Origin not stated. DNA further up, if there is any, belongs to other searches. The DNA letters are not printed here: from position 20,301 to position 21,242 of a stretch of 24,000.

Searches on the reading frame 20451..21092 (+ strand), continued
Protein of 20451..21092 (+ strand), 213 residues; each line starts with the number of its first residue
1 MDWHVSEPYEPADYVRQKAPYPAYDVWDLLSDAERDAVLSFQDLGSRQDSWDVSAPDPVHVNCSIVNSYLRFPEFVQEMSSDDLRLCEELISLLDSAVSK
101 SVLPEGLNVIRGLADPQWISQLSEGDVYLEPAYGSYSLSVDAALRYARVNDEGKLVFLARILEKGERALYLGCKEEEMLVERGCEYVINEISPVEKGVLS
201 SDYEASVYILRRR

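Call 67: find_encoding_contigs(protein=P0178, flank=5000, max_places=4)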
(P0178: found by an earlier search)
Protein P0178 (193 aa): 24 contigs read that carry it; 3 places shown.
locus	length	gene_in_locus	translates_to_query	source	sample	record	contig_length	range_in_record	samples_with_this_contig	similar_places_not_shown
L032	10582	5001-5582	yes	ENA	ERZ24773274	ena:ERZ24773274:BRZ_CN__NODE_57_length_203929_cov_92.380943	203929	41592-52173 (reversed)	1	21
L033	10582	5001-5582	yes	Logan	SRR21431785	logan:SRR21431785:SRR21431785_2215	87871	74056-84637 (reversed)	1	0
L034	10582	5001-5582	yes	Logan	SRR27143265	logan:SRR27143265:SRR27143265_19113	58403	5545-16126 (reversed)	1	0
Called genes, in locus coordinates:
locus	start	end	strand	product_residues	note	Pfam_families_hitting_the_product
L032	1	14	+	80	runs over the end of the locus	-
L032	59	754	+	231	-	PF01555:N6_N4_Mtase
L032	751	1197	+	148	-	-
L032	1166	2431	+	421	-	PF03237:Terminase_6N (weak), PF04466:Terminase_3, PF17289:Terminase_6C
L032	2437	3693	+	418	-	PF06074:Portal_Mu, PF06381:Phage_portal_3 (faint), PF04860:Phage_portal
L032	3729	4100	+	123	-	-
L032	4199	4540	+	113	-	-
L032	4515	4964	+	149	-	PF04233:Phage_Mu_F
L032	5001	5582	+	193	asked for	-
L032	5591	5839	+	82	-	-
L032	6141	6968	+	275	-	-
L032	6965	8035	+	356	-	-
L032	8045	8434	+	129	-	-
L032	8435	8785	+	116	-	-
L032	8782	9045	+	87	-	-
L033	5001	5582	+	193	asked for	-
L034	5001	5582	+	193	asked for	-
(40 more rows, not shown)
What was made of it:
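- The 193-aa paralogue lies in TerL-portal-MuF-ART-82aa-...-tail (call 67).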

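Call 73: find_encoding_contigs(protein=P0163, flank=5000, max_places=3)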
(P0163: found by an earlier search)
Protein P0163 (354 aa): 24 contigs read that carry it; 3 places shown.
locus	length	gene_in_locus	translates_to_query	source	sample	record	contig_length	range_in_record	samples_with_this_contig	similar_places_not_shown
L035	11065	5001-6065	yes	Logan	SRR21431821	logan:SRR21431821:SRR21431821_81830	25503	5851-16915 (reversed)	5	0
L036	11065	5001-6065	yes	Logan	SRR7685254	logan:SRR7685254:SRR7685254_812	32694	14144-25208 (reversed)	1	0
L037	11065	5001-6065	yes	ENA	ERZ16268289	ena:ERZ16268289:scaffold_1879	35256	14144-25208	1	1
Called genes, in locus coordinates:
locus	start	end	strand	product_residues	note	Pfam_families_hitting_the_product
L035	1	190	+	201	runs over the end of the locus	-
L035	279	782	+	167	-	-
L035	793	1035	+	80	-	-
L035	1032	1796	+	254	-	PF01555:N6_N4_Mtase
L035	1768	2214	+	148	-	-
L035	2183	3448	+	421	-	PF03237:Terminase_6N (weak), PF04466:Terminase_3, PF17289:Terminase_6C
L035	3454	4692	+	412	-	PF06074:Portal_Mu, PF06381:Phage_portal_3 (faint), PF04860:Phage_portal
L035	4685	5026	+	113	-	-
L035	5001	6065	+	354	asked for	PF04233:Phage_Mu_F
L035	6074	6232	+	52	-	-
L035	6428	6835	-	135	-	-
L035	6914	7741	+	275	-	-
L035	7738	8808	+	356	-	-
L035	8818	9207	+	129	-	-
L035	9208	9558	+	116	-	-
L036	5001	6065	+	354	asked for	PF04233:Phage_Mu_F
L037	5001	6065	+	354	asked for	PF04233:Phage_Mu_F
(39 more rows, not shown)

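Call 74: find_encoding_contigs(protein=P0185, flank=5000, max_places=3)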
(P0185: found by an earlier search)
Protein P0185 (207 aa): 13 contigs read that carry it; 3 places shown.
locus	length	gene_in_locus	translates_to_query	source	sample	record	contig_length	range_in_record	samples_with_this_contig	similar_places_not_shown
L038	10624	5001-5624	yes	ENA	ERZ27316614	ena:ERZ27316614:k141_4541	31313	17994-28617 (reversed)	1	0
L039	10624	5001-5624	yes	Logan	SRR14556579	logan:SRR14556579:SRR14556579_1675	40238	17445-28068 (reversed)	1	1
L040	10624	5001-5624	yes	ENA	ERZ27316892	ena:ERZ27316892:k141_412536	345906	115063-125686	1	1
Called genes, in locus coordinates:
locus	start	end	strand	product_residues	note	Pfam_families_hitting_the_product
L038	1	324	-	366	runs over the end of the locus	PF01555:N6_N4_Mtase (faint), PF01170:UPF0020 (weak)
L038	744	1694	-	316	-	-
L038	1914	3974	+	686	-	-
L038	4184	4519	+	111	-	-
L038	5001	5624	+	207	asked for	PF03496:ADPrib_exo_Tox (faint)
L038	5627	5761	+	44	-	-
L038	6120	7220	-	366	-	PF00037:Fer4 (faint), PF12837:Fer4_6 (weak), PF04432:FrhB_FdhB_C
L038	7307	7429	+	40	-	-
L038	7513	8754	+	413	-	PF00037:Fer4 (faint), PF12838:Fer4_7 (weak), PF14697:Fer4_21, PF04422:FrhB_FdhB_N, PF04432:FrhB_FdhB_C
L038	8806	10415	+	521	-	-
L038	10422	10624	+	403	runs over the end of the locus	PF04230:PS_pyruv_trans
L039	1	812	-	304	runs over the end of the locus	PF01555:N6_N4_Mtase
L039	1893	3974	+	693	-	-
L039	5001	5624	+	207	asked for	PF03496:ADPrib_exo_Tox (faint)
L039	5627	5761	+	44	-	-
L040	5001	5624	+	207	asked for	PF03496:ADPrib_exo_Tox (faint)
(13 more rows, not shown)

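Call 86: list_cluster_members(proteins=[P0070, P0072, P0073, P0076, P0078, P0079, P0080, P0082, P0083, P0086])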
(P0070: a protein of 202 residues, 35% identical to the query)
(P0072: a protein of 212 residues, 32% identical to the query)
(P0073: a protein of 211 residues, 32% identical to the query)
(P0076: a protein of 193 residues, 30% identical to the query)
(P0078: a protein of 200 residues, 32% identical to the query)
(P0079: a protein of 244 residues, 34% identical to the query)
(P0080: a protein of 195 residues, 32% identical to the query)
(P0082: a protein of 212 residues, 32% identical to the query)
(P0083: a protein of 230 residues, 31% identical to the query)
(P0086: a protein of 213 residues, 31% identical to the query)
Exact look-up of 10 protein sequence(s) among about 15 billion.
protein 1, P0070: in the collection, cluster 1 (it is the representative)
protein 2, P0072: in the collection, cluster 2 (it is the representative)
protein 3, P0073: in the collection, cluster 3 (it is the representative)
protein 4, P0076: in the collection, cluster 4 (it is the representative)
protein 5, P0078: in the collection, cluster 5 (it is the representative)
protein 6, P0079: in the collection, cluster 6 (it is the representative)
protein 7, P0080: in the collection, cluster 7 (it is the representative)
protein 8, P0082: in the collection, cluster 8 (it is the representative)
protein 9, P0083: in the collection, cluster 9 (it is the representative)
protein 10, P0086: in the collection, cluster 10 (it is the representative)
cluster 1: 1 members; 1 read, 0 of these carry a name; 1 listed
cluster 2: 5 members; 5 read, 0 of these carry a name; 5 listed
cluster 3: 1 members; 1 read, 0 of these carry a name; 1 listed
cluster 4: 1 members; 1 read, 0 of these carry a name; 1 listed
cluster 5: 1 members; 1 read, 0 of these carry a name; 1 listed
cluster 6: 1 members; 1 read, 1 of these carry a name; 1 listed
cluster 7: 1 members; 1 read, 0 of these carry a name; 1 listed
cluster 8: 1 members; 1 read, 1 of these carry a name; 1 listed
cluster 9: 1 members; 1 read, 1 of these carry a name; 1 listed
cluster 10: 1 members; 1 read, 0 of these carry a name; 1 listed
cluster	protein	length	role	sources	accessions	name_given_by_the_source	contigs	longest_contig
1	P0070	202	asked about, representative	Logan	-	-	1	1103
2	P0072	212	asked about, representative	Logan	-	-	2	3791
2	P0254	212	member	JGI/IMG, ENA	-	-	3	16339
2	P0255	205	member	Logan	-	-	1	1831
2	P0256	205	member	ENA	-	-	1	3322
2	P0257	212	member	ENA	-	-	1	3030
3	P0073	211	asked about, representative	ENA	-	-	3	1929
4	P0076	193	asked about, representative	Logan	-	-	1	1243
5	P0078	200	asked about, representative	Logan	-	-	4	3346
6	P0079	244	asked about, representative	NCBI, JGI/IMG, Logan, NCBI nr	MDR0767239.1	MAG: ADP-ribosyltransferase [Methanosarcinales archaeon] | hypothetical protein | ADP-ribosyltransferase [Methanosarcinales archaeon]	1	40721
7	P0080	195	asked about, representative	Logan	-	-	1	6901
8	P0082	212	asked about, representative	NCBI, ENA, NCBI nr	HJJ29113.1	MAG TPA: hypothetical protein O0X70_06980 [Methanocorpusculum sp.] | hypothetical protein [Methanocorpusculum sp.]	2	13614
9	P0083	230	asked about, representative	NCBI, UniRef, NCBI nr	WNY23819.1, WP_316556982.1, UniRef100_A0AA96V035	hypothetical protein MmiHf6_11400 [Methanimicrococcus hongohii] | ADP ribosyltransferase domain-containing protein n=1 Tax=Methanimicrococcus hongohii ... | ADP-ribosyltransferase [Methanimicrococcus sp. Hf6]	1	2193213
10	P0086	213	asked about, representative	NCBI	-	-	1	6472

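Call 87: find_encoding_contigs(protein=P0083, flank=4000, max_places=2)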
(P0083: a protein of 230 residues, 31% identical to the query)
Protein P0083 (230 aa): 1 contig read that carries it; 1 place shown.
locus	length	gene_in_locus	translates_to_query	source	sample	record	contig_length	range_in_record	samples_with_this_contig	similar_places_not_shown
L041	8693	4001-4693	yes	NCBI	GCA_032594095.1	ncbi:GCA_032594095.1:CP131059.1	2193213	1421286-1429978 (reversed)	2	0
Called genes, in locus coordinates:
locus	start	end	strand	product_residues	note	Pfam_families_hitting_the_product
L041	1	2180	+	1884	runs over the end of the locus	PF13306:LRR_5, PF09479:Flg_new (weak), PF16656:Pur_ac_phosph_N (faint), PF00041:fn3 (faint)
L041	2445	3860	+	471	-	PF01554:MatE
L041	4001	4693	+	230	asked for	PF03496:ADPrib_exo_Tox (weak)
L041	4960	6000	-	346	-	PF01758:SBF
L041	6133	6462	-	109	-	-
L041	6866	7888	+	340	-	PF01208:URO-D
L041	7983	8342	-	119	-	-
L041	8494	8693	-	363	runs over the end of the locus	PF01381:HTH_3 (weak), PF06114:Peptidase_M78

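Call 88: find_encoding_contigs(protein=P0079, flank=4000, max_places=2)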
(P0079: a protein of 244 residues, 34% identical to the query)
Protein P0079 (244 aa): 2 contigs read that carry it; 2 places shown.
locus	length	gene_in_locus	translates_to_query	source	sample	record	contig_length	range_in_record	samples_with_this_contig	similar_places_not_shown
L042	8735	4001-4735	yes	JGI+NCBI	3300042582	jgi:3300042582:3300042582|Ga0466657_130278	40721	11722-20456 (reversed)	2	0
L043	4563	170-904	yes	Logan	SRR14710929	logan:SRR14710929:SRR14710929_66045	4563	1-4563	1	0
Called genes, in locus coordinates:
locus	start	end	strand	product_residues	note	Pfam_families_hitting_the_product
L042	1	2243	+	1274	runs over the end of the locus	PF05342:Peptidase_M26_N (faint), PF07581:Glug (faint)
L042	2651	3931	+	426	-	PF01964:ThiC_Rad_SAM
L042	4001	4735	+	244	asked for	PF03496:ADPrib_exo_Tox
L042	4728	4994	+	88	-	-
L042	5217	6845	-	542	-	PF03704:BTAD (faint), PF12569:NatA_aux_su (faint), PF12895:ANAPC3 (faint), PF20308:TPR-S (faint), PF13432:TPR_16 (weak), PF14559:TPR_19 (weak), PF13432:TPR_16, PF07719:TPR_2 (weak), +24 more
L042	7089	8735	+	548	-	PF02142:MGS, PF01808:AICARFT_IMPCHas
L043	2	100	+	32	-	?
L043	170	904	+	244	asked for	PF03496:ADPrib_exo_Tox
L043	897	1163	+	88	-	-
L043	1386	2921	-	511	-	PF00515:TPR_1 (faint), PF01535:PPR (faint), PF03704:BTAD (faint), PF07721:TPR_4 (faint), PF13432:TPR_16 (weak), PF14559:TPR_19 (weak), PF13432:TPR_16, PF07719:TPR_2 (weak), +25 more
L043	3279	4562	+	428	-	?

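Call 96: search_protein_families(library=pfam, proteins=[L012:1101-3119:+, L012:4625-6355:+, L012:6367-7590:+, L012:7605-7931:+, L012:8912-12133:+, L015:6128-8749:+, L015:8957-10870:-, L011:9343-10548:-, L011:11145-13775:+, L011:13778-15010:+], max_evalue=0.001)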
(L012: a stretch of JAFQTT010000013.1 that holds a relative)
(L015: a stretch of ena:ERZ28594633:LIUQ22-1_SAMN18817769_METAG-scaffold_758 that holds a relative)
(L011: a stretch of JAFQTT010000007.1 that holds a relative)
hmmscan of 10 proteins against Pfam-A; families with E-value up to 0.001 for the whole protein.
L012:1101-3119:+ (672 aa): 6 families
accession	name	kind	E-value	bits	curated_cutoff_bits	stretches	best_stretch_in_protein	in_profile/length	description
PF09334.17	tRNA-synt_1g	-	1.2e-152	508.7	20.1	1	6-390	2-391/391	tRNA synthetases class I (M)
PF01588.26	tRNA_bind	-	1.9e-27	95.6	27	1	580-670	1-96/96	Putative tRNA binding domain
PF00133.28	tRNA-synt_1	-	1.3e-21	77.3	22.7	1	6-240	26-244/414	tRNA synthetases class I (I, L, M and V)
PF19303.5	Anticodon_3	-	3.8e-15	56.5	23.5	1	407-541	12-147/152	Anticodon binding domain of methionyl tRNA ligase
PF01406.26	tRNA-synt_1e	-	5.5e-15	56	27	1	6-120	12-124/301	tRNA synthetases class I (C) catalytic domain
PF08264.19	Anticodon_1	-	9.4e-05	22.8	25.1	1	409-508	4-105/148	Anticodon-binding domain of tRNA ligase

L012:4625-6355:+ (576 aa): 7 families
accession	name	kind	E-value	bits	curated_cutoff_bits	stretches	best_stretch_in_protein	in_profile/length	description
PF02384.22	N6_Mtase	-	5e-73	246.6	20.4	1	155-531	2-305/311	N-6 DNA Methylase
PF12161.14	HsdM_N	-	7.9e-19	69.1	24.5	1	9-147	1-135/135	HsdM N-terminal domain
PF07669.17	Eco57I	-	4.9e-07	30.4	25.3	1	238-386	4-169/171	Eco57I restriction-modification methylase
PF01170.24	UPF0020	-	2.6e-06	27.7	22.3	1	200-289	28-131/197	RMKL-like, methyltransferase domain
PF05175.20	MTS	-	4.4e-05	23.6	23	1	190-295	22-114/170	Methyltransferase small domain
PF03602.21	Cons_hypoth95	-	0.00027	21.1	24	1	189-295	30-129/182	Conserved hypothetical protein 95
PF13847.12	Methyltransf_31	-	0.00099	19.2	27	0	200-288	3-83/145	Methyltransferase domain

L012:6367-7590:+ (407 aa): 1 family
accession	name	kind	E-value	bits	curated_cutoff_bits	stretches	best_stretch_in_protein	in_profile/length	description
PF01420.25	Methylase_S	-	4.8e-27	95.6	22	2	2-178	2-164/168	Type I restriction modification DNA specificity domain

L012:7605-7931:+ (108 aa): 0 families

L012:8912-12133:+ (1073 aa): 6 families
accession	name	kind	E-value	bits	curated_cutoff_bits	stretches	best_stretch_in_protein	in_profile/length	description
PF18766.7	SWI2_SNF2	-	6.2e-70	235.7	26.7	1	276-498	1-216/221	SWI2/SNF2 ATPase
PF04313.20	HSDR_N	-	8e-41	140.5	25.1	1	5-214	3-196/198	Type I restriction enzyme R protein N terminus (HSDR_N)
PF11867.13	T1RH-like_C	-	3.6e-25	89.5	26.8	1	724-1048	5-313/329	Type I restriction enzyme HindI endonuclease subunit-like, C-terminal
PF22679.2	T1R_D3-like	-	7.7e-22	78.8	27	1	576-702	30-156/158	Type I restriction enzyme subunit R domain 3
PF04851.21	ResIII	-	2.4e-17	63.8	22.5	1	274-437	5-162/164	Type III restriction enzyme, res subunit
PF13588.12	HSDR_N_2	-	0.00016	22.2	25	0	141-206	31-92/110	Type I restriction enzyme R protein N terminus (HSDR_N)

L015:6128-8749:+ (873 aa): 2 families
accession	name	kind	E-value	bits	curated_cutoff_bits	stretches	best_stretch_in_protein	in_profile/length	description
PF09479.16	Flg_new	-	1.7e-22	79.8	27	2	108-174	1-64/65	Listeria-Bacteroides repeat domain (List_Bact_rpt)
PF01391.23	Collagen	-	6.9e-05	23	27.2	1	608-659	1-52/60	Collagen triple helix repeat (20 copies)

L015:8957-10870:- (637 aa): 0 families

L011:9343-10548:- (401 aa): 3 families
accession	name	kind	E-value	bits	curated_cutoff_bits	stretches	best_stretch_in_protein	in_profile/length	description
PF08238.18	Sel1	-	6.1e-64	210.6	30.7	6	279-313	1-35/36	Sel1 repeat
PF13174.12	TPR_6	-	1.3e-05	25.9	26.3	0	317-346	2-27/33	Tetratricopeptide repeat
PF23310.1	TPR_27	-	2.9e-05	24.1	27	0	299-340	45-86/110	Plant tetratrico peptide repeats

L011:11145-13775:+ (876 aa): 3 families
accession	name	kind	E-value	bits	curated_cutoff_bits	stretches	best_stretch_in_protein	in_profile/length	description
PF02384.22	N6_Mtase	-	2.1e-104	349.6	20.4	1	162-480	3-310/311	N-6 DNA Methylase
PF12161.14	HsdM_N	-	2.2e-16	61.1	24.5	1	6-149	1-133/135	HsdM N-terminal domain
PF07669.17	Eco57I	-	8.4e-07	29.7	25.3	1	295-391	71-171/171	Eco57I restriction-modification methylase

L011:13778-15010:+ (410 aa): 1 family
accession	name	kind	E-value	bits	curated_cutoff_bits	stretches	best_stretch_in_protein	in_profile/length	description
PF01420.25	Methylase_S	-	1.7e-23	84.1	22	2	217-391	4-166/168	Type I restriction modification DNA specificity domain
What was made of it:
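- Closest known: PrrC-type abortive-infection genes embedded in type I RM operons. Same: In L012 the ART-mini pair sits between hsdS and hsdR of a type I RM operon (call 96).
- L011 lies near HsdM/HsdS (call 96).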

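Call 97: search_protein_families(library=pfam, proteins=[L009:10795-13542:+, L009:13572-14462:-, L009:591-1445:-, L009:9704-10240:+, L009:10242-10670:-, L012:7605-7931:+, L005:7055-7384:+], max_evalue=0.001)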
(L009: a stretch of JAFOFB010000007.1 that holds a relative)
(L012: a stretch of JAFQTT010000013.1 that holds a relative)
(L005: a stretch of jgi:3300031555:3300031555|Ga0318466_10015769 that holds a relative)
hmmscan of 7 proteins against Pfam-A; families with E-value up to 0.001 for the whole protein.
L009:10795-13542:+ (915 aa): 7 families
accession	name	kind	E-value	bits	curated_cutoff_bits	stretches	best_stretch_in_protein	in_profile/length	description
PF20473.4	MmeI_Mtase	-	2.3e-84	283.1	27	1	362-612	5-258/259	MmeI, DNA-methyltransferase domain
PF20466.3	MmeI_TRD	-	1.6e-75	253.5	27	1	629-833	1-206/207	MmeI, target recognition domain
PF20464.3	MmeI_N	-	9.8e-30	104.6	27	1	10-187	3-181/181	MmeI, N-terminal domain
PF20467.3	MmeI_C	-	2.2e-26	92.3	27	1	836-911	3-79/83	MmeI, C-terminal domain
PF20465.4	MmeI_hel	-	2.7e-23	83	27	1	199-274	2-75/75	MmeI, helicase spacer domain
PF07669.17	Eco57I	-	1.1e-07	32.6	25.3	1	428-541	2-123/171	Eco57I restriction-modification methylase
PF25120.1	DUF7814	-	0.00014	22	27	1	228-282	110-164/228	Domain of unknown function (DUF7814)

L009:13572-14462:- (296 aa): 0 families

L009:591-1445:- (284 aa): 0 families

L009:9704-10240:+ (178 aa): 1 family
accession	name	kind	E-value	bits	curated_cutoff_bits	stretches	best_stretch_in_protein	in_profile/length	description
PF13366.12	PDDEXK_3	-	5.2e-36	124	22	1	65-173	6-114/117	PD-(D/E)XK nuclease superfamily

L009:10242-10670:- (142 aa): 0 families

L012:7605-7931:+ (108 aa): 0 families

L005:7055-7384:+ (109 aa): 0 families
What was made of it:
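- L009 lies near PDDEXK_3 and an MmeI-type enzyme (call 97). The pair sits in RM and defence neighbourhoods (calls 96, 97).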

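Call 98: find_related_loci(query=P0163, collection=viral_contigs, flank=3000)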
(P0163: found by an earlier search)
Query P0163 (354 aa) in viral_contigs; peptide patterns used: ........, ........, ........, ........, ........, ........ (x = any residue, [..] = any of these).
No stretch of DNA in the collection matches any of the patterns.

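Call 99: search_dna_similar(query=window:20451-21089:+, collection=phages, mode=protein, max_evalue=0.001, max_rows=15)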
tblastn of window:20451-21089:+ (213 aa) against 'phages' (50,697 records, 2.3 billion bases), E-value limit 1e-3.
No match.

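Call 101: fold_search(model_id=the predicted structure, library=viral)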
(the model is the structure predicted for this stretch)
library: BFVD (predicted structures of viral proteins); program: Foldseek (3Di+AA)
matches with E <= 10: 314; with E <= 0.001: 117
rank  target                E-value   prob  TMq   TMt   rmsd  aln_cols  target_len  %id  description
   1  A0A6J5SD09            2.1e-10  1.00  0.64  0.48   4.4       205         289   18  ADP ribosyltransferase [uncultured Caudovirales phage]
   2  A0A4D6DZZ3            2.2e-10  1.00  0.60  0.24   7.8       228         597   17  Head morphogenesis protein [Raoultella phage RP180]
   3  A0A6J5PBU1            5.9e-10  1.00  0.62  0.42   5.5       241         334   19  ADP ribosyltransferase [uncultured Caudovirales phage]
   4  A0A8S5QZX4            8.6e-10  1.00  0.61  0.25   7.0       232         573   17  Minor capsid protein [Siphoviridae sp. ctOow3]
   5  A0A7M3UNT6            2.8e-09  1.00  0.51  0.25  12.9       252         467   15  ADP ribosyltransferase domain-containing protein [Pyramimonas orientalis virus]
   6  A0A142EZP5            3.2e-09  1.00  0.63  0.42   6.4       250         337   16  (no name in the UniProt tables at hand)
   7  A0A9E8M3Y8            7.2e-09  1.00  0.55  0.34   4.5       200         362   18  (no name in the UniProt tables at hand)
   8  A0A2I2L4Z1            7.6e-09  1.00  0.51  0.53   4.3       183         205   16  Uncharacterized protein [Orpheovirus IHUMI-LCC2]
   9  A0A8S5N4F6            9.2e-09  1.00  0.63  0.28   5.8       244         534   16  Minor capsid protein [Podoviridae sp. ctiJY10]
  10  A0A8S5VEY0            1.3e-08  1.00  0.60  0.33   5.1       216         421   17  Minor capsid protein [Siphoviridae sp. ctF2K4]
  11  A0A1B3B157            1.8e-08  1.00  0.57  0.43   7.0       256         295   14  VIP2-like ADP-ribosyltransferase toxin [Gordonia phage Strosahl]
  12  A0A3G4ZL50            1.9e-08  1.00  0.51  0.48  14.5       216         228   12  Putative orfan [Terrestrivirus sp.]
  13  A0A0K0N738            2.3e-08  1.00  0.46  0.41   9.3       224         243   21  ADP ribosyltransferase domain-containing protein [Gordonia phage GMA2]
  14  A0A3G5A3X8            2.7e-08  1.00  0.53  0.24   5.9       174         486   17  Uncharacterized protein [Gaeavirus sp.]
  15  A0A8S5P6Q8            3.0e-08  1.00  0.51  0.32   5.3       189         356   13  Mono-ADP-ribosyltransferase C3 [Herelleviridae sp. cttEB8]
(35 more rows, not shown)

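Call 102: search_protein_families(library=ncbifam, proteins=[window:20451-21092:+], max_evalue=0.01)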
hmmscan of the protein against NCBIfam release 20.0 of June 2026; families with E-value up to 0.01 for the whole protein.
window:20451-21092:+ (213 aa): 0 families
